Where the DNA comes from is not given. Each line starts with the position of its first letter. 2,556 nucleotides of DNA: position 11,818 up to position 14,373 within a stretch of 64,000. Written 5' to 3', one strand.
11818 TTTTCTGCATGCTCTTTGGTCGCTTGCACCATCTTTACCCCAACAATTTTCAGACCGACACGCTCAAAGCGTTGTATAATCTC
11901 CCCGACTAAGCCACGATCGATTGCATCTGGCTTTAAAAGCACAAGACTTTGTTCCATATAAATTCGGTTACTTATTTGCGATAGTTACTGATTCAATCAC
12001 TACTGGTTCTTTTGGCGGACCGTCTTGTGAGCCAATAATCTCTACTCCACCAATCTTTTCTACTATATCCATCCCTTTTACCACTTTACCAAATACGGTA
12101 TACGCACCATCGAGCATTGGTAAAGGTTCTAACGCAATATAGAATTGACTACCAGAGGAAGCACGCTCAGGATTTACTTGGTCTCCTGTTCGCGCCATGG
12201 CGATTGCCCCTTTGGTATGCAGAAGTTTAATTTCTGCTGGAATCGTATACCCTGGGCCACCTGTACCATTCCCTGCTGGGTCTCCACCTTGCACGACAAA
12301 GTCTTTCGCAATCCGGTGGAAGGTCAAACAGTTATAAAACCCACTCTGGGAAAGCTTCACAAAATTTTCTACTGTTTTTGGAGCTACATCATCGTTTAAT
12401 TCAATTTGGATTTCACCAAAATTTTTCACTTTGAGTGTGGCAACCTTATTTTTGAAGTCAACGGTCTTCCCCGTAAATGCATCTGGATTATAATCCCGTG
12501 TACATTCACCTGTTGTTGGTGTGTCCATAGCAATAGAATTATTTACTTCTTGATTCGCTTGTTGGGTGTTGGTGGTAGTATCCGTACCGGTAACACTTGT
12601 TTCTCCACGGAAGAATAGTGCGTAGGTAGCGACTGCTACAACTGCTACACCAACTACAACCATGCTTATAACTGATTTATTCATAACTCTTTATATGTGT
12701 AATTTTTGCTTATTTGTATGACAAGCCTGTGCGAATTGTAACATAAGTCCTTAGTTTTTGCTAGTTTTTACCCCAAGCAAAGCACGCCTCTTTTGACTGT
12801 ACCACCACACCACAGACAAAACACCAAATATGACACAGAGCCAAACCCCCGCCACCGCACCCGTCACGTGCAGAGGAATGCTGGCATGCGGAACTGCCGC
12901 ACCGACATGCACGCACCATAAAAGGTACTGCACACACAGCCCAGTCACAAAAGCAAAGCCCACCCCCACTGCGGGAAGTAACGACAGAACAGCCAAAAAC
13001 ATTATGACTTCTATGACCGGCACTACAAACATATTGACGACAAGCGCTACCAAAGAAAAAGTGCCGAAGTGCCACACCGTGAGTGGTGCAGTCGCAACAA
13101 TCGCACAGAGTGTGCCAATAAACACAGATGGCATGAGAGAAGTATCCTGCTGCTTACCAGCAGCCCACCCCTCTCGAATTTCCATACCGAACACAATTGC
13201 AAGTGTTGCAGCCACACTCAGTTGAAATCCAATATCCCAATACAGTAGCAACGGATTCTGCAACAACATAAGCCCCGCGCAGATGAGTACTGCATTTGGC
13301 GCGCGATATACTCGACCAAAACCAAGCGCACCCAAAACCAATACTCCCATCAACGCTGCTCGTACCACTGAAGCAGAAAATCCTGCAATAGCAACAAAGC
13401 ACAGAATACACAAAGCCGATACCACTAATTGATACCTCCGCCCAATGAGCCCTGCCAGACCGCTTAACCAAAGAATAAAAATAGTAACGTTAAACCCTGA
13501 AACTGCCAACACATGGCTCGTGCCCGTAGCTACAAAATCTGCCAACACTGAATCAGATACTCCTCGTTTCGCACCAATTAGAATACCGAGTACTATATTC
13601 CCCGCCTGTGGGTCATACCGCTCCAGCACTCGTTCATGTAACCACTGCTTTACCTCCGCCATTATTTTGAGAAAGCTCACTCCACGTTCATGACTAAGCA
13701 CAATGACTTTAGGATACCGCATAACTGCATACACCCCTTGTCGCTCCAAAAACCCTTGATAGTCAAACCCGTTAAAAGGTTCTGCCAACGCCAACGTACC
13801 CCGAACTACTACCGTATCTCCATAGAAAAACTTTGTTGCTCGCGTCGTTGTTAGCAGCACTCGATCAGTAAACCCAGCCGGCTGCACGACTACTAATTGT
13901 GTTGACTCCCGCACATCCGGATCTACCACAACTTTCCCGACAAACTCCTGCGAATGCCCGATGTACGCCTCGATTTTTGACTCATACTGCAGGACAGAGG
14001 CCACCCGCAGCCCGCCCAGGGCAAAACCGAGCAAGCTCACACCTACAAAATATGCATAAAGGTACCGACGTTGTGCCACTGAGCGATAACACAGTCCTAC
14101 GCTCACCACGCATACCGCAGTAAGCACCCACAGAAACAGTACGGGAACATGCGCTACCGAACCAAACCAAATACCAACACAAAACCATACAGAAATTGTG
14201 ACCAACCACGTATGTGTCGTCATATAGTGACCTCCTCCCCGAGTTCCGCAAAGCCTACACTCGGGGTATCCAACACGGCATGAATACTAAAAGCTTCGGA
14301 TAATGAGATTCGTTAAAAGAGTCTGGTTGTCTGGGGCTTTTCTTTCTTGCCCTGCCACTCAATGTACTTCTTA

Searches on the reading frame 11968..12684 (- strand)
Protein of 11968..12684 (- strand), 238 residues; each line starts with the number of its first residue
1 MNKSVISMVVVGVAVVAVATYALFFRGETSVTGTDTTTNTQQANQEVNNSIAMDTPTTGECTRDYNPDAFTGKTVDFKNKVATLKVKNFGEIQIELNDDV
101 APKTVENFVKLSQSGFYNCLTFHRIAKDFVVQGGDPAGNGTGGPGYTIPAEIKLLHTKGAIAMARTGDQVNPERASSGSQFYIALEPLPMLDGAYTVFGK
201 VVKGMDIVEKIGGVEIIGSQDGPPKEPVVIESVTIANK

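Call 74: search_protein_families(library=pfam, proteins=[window:11968-12684:-], max_evalue=0.0001)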
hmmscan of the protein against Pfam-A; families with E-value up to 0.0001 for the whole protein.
window:11968-12684:- (238 aa): 1 family
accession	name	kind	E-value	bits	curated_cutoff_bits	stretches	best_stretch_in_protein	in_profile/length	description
PF00160.26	Pro_isomerase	-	1.5e-46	158.9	21.7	1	83-234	3-158/159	Cyclophilin type peptidyl-prolyl cis-trans isomerase/CLD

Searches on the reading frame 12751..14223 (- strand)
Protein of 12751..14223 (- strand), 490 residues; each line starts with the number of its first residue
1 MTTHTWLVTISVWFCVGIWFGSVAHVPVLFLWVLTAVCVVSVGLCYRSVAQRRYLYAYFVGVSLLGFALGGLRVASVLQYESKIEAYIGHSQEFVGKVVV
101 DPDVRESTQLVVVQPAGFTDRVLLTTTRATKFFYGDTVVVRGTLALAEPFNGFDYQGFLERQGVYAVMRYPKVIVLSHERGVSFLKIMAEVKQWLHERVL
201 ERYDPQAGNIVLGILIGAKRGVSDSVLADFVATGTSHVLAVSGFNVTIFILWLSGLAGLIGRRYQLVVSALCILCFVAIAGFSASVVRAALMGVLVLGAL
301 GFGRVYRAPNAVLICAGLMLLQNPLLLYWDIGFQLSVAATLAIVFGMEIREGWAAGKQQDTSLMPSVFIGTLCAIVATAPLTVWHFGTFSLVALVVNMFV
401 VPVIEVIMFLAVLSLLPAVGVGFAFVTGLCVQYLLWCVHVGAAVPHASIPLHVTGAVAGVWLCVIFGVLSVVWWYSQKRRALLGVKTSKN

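Call 74: search_protein_families(library=pfam, proteins=[window:12751-14223:-], max_evalue=0.0001)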
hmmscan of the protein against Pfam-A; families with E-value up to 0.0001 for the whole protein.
window:12751-14223:- (490 aa): 2 families
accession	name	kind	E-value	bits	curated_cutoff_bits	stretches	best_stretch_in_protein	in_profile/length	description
PF03772.21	Competence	-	2.5e-43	148.8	23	1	215-474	2-268/270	Competence protein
PF13567.11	DUF4131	-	2e-16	60.6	31.6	1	27-173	4-162/165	Domain of unknown function (DUF4131)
